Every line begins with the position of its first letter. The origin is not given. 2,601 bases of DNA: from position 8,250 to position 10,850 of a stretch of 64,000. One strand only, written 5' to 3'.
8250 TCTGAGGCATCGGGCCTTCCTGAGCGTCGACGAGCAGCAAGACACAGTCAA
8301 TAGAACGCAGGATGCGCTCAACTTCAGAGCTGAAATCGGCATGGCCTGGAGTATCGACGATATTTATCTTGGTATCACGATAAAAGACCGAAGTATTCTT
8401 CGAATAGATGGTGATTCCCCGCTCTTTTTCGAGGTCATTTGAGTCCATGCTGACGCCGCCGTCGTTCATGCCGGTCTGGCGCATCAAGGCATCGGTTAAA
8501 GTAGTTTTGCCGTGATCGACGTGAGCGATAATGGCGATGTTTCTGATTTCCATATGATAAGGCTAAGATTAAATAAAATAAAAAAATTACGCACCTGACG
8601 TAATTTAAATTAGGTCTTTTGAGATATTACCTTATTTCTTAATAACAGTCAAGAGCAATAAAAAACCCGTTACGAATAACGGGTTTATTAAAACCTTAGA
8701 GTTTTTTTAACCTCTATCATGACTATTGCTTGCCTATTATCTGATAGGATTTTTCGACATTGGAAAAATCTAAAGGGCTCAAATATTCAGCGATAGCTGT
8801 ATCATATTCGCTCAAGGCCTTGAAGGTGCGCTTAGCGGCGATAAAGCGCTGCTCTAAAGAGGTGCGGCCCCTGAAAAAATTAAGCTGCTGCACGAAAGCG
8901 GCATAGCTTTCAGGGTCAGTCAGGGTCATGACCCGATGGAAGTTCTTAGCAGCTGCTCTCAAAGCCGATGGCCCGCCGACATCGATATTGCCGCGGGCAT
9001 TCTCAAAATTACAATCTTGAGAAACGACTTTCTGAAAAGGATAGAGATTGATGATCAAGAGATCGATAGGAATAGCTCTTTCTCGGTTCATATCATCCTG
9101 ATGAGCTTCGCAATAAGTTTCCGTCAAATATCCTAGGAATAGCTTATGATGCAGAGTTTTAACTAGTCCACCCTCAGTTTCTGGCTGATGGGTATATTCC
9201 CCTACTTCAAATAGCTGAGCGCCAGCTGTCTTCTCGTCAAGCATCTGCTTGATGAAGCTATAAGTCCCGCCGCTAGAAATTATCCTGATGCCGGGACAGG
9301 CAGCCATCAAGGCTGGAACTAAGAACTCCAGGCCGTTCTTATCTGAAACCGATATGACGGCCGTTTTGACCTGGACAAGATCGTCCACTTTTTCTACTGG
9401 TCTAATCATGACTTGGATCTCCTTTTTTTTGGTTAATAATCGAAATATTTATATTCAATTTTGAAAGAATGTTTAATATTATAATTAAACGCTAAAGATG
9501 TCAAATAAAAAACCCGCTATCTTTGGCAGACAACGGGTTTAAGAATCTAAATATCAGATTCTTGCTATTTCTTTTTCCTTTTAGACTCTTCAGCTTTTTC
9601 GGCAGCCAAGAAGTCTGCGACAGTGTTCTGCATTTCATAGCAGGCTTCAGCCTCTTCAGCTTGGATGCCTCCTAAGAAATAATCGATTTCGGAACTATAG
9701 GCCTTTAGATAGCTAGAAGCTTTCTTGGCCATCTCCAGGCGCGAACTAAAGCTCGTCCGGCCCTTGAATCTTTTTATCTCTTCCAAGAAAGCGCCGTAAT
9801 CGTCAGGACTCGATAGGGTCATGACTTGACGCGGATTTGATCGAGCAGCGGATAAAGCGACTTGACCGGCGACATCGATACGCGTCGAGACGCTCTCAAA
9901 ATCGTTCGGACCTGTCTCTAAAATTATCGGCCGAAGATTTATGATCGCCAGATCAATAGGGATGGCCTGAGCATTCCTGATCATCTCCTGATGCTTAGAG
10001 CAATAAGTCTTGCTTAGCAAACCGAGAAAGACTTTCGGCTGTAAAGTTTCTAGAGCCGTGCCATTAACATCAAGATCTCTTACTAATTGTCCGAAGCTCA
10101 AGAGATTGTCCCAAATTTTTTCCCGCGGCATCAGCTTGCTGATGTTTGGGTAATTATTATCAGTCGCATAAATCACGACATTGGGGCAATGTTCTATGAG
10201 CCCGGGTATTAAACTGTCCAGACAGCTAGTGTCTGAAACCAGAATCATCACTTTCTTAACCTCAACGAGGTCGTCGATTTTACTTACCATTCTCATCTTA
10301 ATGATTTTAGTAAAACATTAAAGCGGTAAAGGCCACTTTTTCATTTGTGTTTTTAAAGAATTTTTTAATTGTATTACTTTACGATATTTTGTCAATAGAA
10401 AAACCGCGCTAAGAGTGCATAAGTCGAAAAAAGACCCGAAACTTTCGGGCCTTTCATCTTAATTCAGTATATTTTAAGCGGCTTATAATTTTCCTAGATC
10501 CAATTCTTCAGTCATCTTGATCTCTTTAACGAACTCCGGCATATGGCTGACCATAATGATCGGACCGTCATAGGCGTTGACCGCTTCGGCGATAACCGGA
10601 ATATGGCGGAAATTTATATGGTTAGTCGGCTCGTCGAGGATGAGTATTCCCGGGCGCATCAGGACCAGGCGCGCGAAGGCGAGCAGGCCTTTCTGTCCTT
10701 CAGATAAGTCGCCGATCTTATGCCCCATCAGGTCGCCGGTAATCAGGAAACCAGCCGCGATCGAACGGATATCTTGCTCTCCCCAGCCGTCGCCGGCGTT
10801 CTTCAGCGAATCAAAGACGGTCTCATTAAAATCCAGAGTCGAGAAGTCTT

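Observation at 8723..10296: Tandem stand-alone PurH-type IMP-cyclohydrolase domains, one apparently a pseudoenzyme, with no AICAR formyltransferase half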

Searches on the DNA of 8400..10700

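Call 77: search_rna_families(source=window, start=8400, end=10700, threshold=evalue, max_evalue=5)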
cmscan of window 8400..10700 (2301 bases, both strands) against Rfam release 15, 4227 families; matches with E-value up to 5: 11.
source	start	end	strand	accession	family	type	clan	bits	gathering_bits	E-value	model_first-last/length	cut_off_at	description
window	9504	9614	-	RF00515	PyrR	Cis-reg;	-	25.6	54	0.94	1-115/115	no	PyrR binding site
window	8583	8696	+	RF02053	STnc430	Gene; sRNA;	-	23.5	47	0.85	1-162/162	no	Enterobacterial sRNA STnc430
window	9497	9638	-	RF00557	L10_leader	Cis-reg; leader;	-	23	44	0.57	1-138/138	no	Ribosomal protein L10 leader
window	8657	8689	+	RF00116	C0465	Gene; sRNA;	-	22.3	40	0.53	40-75/78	no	C0465 RNA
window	8653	8730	-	RF02053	STnc430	Gene; sRNA;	-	21.2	47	2.6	1-162/162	no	Enterobacterial sRNA STnc430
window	8657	8721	-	RF00513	Trp_leader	Cis-reg; leader;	-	19.7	41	0.83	1-100/100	no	Tryptophan operon leader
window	10426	10508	-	RF00513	Trp_leader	Cis-reg; leader;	-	17.2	41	3.7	1-100/100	no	Tryptophan operon leader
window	9474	9555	+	RF02486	GlsR23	Gene; snRNA; snoRNA; HACA-box;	-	16.5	100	3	1-151/151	no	Small nucleolar RNA GlsR23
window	9504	9568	-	RF00110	RybB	Gene; sRNA;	-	16.5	40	3.9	1-79/79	no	RybB RNA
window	9487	9581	-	RF02417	VR-RNA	Gene; sRNA;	-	16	100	2.1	59-186/397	no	VR-RNA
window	10391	10528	-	RF01417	RSV_RNA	Cis-reg;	-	13.3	105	0.59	1-289/289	no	Retroviral 3'UTR stability element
